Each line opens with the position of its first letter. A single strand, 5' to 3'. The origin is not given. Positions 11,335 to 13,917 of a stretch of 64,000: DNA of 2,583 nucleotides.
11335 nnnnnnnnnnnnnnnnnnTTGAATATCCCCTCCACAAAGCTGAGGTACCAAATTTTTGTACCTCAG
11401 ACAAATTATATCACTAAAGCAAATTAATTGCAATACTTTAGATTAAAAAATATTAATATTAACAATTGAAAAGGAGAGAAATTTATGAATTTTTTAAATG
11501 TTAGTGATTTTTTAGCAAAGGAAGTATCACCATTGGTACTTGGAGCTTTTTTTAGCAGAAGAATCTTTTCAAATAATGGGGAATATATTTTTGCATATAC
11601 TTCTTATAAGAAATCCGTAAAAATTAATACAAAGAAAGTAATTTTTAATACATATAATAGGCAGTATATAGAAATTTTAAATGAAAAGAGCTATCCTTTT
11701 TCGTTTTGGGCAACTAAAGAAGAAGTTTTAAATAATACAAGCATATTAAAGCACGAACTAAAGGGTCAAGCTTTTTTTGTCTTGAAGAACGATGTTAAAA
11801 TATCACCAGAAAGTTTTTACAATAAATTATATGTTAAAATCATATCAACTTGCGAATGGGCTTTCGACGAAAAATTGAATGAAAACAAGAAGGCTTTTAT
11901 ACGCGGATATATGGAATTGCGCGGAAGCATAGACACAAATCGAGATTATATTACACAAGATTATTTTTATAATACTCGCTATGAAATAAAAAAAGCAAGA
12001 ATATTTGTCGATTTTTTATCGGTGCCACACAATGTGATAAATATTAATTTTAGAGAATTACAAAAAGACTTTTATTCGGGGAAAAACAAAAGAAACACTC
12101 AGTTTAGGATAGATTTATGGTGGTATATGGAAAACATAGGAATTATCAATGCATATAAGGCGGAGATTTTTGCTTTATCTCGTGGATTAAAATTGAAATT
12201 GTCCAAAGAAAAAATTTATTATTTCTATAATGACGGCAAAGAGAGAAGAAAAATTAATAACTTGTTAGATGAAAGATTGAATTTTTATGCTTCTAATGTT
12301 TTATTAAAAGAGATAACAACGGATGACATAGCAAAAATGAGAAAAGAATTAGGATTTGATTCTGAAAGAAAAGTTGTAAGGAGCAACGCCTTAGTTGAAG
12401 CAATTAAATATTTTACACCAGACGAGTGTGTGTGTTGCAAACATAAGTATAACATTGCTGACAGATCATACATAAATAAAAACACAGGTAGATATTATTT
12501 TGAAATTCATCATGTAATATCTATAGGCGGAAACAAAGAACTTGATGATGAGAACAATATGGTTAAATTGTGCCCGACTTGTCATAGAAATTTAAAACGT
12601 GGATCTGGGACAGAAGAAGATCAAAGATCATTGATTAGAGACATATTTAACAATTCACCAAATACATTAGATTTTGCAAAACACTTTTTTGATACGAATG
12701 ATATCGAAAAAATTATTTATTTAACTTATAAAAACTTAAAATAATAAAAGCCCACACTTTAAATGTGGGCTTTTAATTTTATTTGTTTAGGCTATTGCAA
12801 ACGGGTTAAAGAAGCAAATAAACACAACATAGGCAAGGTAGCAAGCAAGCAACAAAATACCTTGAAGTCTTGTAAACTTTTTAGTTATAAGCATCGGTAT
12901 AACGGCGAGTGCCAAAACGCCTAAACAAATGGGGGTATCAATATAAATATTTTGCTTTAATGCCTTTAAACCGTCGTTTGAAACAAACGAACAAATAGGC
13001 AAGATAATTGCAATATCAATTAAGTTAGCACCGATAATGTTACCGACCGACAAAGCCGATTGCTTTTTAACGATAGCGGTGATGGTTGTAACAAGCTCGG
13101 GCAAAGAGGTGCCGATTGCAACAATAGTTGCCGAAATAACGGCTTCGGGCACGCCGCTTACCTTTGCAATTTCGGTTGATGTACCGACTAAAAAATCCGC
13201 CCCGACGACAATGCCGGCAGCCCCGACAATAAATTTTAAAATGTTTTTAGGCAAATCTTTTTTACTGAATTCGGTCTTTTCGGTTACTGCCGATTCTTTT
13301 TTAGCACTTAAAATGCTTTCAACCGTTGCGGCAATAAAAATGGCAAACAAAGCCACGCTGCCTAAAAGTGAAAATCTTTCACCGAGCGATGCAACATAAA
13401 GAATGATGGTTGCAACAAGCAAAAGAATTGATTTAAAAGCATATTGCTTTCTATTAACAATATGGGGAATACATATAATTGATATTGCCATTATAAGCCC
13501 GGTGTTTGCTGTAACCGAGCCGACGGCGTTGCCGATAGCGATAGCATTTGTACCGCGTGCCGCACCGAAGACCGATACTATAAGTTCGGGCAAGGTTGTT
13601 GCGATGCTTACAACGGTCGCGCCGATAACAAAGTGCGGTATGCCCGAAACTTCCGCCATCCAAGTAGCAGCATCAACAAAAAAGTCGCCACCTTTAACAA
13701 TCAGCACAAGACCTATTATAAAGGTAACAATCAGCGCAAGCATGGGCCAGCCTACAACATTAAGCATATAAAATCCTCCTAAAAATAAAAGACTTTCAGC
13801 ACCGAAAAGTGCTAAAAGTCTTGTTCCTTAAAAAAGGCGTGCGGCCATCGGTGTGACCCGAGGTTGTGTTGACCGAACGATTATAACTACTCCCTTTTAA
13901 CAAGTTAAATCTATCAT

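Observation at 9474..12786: AT-rich restriction-modification island next to rplM-rpsI: fused m5C + amino-MTase with a divergent HNH nuclease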

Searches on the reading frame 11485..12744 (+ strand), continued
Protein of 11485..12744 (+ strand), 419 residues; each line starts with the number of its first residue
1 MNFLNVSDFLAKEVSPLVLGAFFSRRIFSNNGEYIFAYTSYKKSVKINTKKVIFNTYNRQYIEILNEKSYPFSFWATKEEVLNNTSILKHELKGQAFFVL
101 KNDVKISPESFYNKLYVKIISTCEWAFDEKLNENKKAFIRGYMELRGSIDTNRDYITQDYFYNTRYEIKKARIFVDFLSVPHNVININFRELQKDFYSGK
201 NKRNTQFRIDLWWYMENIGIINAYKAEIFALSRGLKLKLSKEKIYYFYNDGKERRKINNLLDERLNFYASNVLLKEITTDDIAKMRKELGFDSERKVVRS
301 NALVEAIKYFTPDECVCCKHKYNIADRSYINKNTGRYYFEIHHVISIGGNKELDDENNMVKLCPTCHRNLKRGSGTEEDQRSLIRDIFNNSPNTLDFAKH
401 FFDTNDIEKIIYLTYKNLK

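Call 45: fold_search(model_id=the predicted structure, library=pdb)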
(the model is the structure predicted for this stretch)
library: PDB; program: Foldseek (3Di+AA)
matches with E <= 10: 79; with E <= 0.001: 0
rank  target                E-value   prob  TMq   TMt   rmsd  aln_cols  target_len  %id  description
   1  6ghc_A                7.4e-03  0.98  0.18  0.25  20.2       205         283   20  Modification dependent EcoKMcrA restriction endonuclease (released 2018-08-08)
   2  5zmm_A                2.0e-02  0.99  0.18  0.15  12.7       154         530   16  Structure of the Type IV phosphorothioation-dependent restriction endonuclease ScoMcrA (released 2018-09-26)
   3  5zmm_D                2.4e-02  0.99  0.18  0.16   7.7       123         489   19  Structure of the Type IV phosphorothioation-dependent restriction endonuclease ScoMcrA (released 2018-09-26)
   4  5zmm_B                2.6e-02  0.99  0.18  0.15   7.6       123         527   19  Structure of the Type IV phosphorothioation-dependent restriction endonuclease ScoMcrA (released 2018-09-26)
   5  5zmm_E                3.6e-02  0.99  0.18  0.16   6.9       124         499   18  Structure of the Type IV phosphorothioation-dependent restriction endonuclease ScoMcrA (released 2018-09-26)
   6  5zmm_F                3.6e-02  0.99  0.18  0.17   7.8       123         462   19  Structure of the Type IV phosphorothioation-dependent restriction endonuclease ScoMcrA (released 2018-09-26)
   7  5zmm_C                3.6e-02  0.99  0.18  0.15   7.8       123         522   19  Structure of the Type IV phosphorothioation-dependent restriction endonuclease ScoMcrA (released 2018-09-26)
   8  3hyi                  3.8e-02  0.82  0.25  0.34  23.3       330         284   11  Crystal structure of full-length DUF199/WhiA from Thermatoga maritima (released 2009-09-01)
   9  2vs8_K                5.5e-02  0.75  0.22  0.42   8.1       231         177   12  The crystal structure of I-DmoI in complex with DNA and Mn (released 2008-11-11)
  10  5a0w_D                9.5e-02  0.60  0.22  0.39   8.1       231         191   13  THE CRYSTAL STRUCTURE OF I-DMOI E117A IN COMPLEX WITH ITS TARGET DNA AND IN THE PRESENCE OF 2MM MN (released 2016-05-11)
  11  5o6i_F                9.5e-02  0.57  0.20  0.37   7.8       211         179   13  Structures and dynamics of mesophilic variants from the homing endonuclease I-DmoI (released 2017-12-06)
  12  5o6g_A                9.5e-02  0.54  0.21  0.36   8.3       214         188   14  Structures and dynamics of mesophilic variants from the homing endonuclease I-DmoI (released 2017-12-06)
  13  4un7_G                1.0e-01  0.60  0.21  0.41   8.2       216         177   13  THE CRYSTAL STRUCTURE OF I-DMOI IN COMPLEX WITH ITS TARGET DNA BEFORE INCUBATION IN 5MM MN (STATE 1) (released 2014-12-03)
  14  5a0w_A                1.2e-01  0.54  0.21  0.39   8.4       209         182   13  THE CRYSTAL STRUCTURE OF I-DMOI E117A IN COMPLEX WITH ITS TARGET DNA AND IN THE PRESENCE OF 2MM MN (released 2016-05-11)
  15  5o6g_D                1.2e-01  0.47  0.21  0.38   7.6       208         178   11  Structures and dynamics of mesophilic variants from the homing endonuclease I-DmoI (released 2017-12-06)
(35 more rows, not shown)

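Call 47: search_protein_families(library=pfam, alignment_id=A1, max_evalue=10)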
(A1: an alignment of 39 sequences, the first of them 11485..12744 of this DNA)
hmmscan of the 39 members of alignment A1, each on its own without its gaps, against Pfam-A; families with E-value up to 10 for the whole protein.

A. member 1, window:11485-12744:+ (419 aa): 2 families
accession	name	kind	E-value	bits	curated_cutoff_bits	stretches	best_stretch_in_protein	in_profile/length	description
PF01844.29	HNH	-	1.7e-05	25.3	21.4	1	332-370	11-44/47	HNH endonuclease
PF13391.12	HNH_2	-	0.014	15.7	21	1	315-372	1-60/66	HNH endonuclease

B. families by the number of members that match (of 39 scanned): 28 families (the first 25 are shown)
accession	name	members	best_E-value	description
PF01844.29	HNH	39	5.1e-07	HNH endonuclease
PF13391.12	HNH_2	29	0.00072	HNH endonuclease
PF22113.1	Mtrc-MtrF_II-IV_dom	6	0.018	Outer membrane cytochrome MtrC/MtrF-like, domains II/IV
PF21431.3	Col-Pyo_DNase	5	0.054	Colicin/Pyocin-S2, DNase domain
PF23382.1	DUF7097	4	0.033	Family of unknown function (DUF7097)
PF10827.13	DUF2552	2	0.034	Protein of unknown function (DUF2552)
PF05272.17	VapE-like_dom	2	0.07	Virulence-associated protein E-like domain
PF25169.1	DUF7830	2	0.093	Domain of unknown function (DUF7830)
PF09862.15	DUF2089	2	0.14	Domain of unknown function (DUF2089)-HTH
PF13717.11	Zn_ribbon_4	2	0.41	zinc-ribbon domain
PF13114.12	RecO_N_2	1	0.001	RecO N terminal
PF10169.15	LLPH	1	0.004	LLP homolog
PF09098.15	Dehyd-heme_bind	1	0.041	Quinohemoprotein amine dehydrogenase A, alpha subunit, haem binding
PF14675.12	FANCI_S1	1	0.053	FANCI solenoid 1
PF06563.17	DUF1125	1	0.057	Protein of unknown function (DUF1125)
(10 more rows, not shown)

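Call 55: search_dna_similar(query=window:11485-12744:+, collection=plasmids, mode=protein, max_rows=15)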
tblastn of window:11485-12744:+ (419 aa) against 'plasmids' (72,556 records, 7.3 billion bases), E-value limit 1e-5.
Records with a match: 3; places in all: 3; records where one place covers at least 80% of the query: 0.
Best place of each record, by identity: <60% 3.
By first word of the organism name: Paenibacillus 2; Lactiplantibacillus 1.
By predicted mobility (MOB-suite, as given by PLSDB): non-mobilizable 3.
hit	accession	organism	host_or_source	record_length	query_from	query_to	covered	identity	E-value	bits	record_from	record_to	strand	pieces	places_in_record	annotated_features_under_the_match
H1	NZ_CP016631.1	Lactiplantibacillus plantarum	single cell,fermented chinese cabbage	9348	136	393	62%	32.5%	5e-22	106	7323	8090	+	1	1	HNH endonuclease signature motif containing protein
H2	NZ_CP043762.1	Paenibacillus sp. 37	whole organism,rhizosphere of Abies ...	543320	256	390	32%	26.6%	4e-7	60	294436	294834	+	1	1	DUF3578 domain-containing protein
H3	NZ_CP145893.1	Paenibacillus amylolyticus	whole organism,soil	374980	256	390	32%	25.9%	1e-6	59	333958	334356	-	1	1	DUF3578 domain-containing protein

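Call 56: search_dna_similar(query=window:11485-12744:+, collection=phages, mode=protein, max_rows=10)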
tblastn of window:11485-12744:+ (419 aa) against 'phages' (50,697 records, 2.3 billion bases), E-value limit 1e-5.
No match.

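Call 62: search_solved_structures(query=A1, max_evalue=10, show_alignments=0)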
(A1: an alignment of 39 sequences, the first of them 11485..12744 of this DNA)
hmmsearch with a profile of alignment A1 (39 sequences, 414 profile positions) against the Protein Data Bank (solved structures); distinct sequences matched with E-value up to 10: 4.
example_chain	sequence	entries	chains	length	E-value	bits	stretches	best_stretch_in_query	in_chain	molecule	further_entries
6ghc_A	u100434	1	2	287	1.8e-07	34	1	264-387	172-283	5-methylcytosine-specific restriction enzyme A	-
4uhp_A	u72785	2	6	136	0.0054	19.2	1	331-375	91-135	LARGE COMPONENT OF PYOCIN AP41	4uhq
2ct0_A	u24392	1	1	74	5.2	9.3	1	354-373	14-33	Non-SMC element 1 homolog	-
1wfk_A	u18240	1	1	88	6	9.1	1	307-373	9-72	zinc finger, FYVE domain containing 19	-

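Call 67: find_related_loci(query=A1, collection=viral_contigs, flank=4000)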
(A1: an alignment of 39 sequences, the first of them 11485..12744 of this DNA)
Query A1 (419 aa) in viral_contigs; peptide patterns used: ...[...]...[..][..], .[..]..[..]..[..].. (x = any residue, [..] = any of these).
39 stretches matched a pattern; 2 encode a relative of the query (tblastn E <= 1e-3); 2 distinct loci.
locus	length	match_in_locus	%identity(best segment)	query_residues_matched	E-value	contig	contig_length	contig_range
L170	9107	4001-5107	34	4-382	1e-63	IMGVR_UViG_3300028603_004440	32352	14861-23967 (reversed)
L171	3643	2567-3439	32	102-398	1e-37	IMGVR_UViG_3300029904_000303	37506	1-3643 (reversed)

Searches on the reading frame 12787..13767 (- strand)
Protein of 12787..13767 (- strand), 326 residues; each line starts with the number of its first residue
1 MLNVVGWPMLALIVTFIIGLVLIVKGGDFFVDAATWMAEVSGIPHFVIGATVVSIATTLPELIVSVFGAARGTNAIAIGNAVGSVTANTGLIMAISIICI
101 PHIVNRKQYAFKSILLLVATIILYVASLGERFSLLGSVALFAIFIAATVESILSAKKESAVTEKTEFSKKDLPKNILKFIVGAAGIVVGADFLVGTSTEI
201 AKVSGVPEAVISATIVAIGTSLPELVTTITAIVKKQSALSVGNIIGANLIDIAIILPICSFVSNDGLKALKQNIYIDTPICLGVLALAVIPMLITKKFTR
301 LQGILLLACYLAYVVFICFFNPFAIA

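Call 22: find_encoding_contigs(protein=window:12787-13767:-, flank=8000, max_places=8)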
Protein window:12787-13767:- (326 aa): no gene with exactly this product is on record in the collection.

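Call 23: find_related_loci(query=window:12787-13767:-, collection=genome_contigs, flank=8000)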
Query window:12787-13767:- (326 aa) in genome_contigs; peptide patterns used: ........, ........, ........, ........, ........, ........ (x = any residue, [..] = any of these).
599 stretches matched a pattern (row limit reached: there are more); 130 encode a relative of the query (tblastn E <= 1e-3); the best 80 are kept; 80 distinct loci.
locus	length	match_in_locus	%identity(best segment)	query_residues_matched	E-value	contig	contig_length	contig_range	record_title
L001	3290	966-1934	77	1-323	5e-168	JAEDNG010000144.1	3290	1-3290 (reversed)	MAG: Clostridiaceae bacterium isolate MAG286 NODE_34531_length_3290_cov_5.780835, whole genome shotgun sequence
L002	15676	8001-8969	76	1-323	1e-159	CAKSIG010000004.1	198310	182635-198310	MAG: uncultured Eubacteriales bacterium isolate REFINED_METABAT215_TOP10_CONTIGS_1500_ASSEMBLY_K77_MERGED__Hadza_MoBio_h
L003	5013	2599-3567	76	1-323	8e-160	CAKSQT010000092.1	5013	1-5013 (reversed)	MAG: uncultured Eubacteriales bacterium isolate REFINED_METABAT215_TOP10_CONTIGS_1500_ASSEMBLY_K77_MERGED__Hadza_MoBio_h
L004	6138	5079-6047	72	1-323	2e-154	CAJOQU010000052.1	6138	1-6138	uncultured Clostridia bacterium isolate Rumen_Coassembly_mag_859 genome assembly, contig: k87_4148998, whole genome shot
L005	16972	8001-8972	72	1-324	7e-151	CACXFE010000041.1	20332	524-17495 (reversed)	MAG: Ruminococcaceae bacterium isolate RUG11203 genome assembly, contig: RUG11203_asm_41, whole genome shotgun sequence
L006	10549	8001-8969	72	1-323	2e-149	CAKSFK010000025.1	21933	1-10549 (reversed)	MAG: uncultured Eubacteriales bacterium isolate REFINED_METABAT215_TOP10_CONTIGS_1500_ASSEMBLY_K77_MERGED__Hadza_MoBio_h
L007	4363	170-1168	68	1-325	6e-143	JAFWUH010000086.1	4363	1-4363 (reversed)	MAG: Clostridia bacterium isolate RGIG6077 Sheep_Omasum.Co__c3228031, whole genome shotgun sequence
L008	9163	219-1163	71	7-319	3e-135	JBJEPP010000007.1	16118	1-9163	MAG: Acutalibacteraceae bacterium isolate LOHA07_bin.003 NODE_1091_length_16118_cov_8.992405, whole genome shotgun seque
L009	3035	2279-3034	75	1-258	2e-113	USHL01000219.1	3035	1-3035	uncultured Ruminococcaceae bacterium isolate UMGS1722 genome assembly, contig: NODE_17565_length_3035_cov_2.648993, whol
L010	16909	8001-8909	60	16-317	3e-107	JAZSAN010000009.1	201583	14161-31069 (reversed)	MAG: Acutalibacteraceae bacterium isolate T1900044936_TS20190402.MAGScoT_cleanbin_000004 SGB_3442_k141_3290922, whole ge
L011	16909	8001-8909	58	14-316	2e-103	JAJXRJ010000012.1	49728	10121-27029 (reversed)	MAG: Oscillospiraceae bacterium isolate C9_6.fa NODE_249_length_49728_cov_8.671230, whole genome shotgun sequence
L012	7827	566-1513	53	9-315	2e-102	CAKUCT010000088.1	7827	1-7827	MAG: uncultured Oscillospiraceae bacterium isolate REFINED_METABAT215_TOP10_CONTIGS_1500_ASSEMBLY_K77_MERGED__Hadza_MoBi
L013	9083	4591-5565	55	11-314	3e-102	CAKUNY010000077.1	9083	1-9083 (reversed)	MAG: uncultured Oscillospiraceae bacterium isolate REFINED_METABAT215_TOP10_CONTIGS_1500_ASSEMBLY_K77_MERGED__Hadza_PheC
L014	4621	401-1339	56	23-323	4e-102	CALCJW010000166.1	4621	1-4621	MAG TPA_asm: uncultured Clostridia bacterium isolate ERR1600602_bin.57_CONCOCT_v1.1_MAG genome assembly, contig: ERZ1311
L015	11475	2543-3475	56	13-320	8e-102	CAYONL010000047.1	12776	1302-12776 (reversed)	MAG TPA_asm: uncultured Oscillospiraceae bacterium isolate SRP294416_co3_134 genome assembly, contig: NODE_9262_length_1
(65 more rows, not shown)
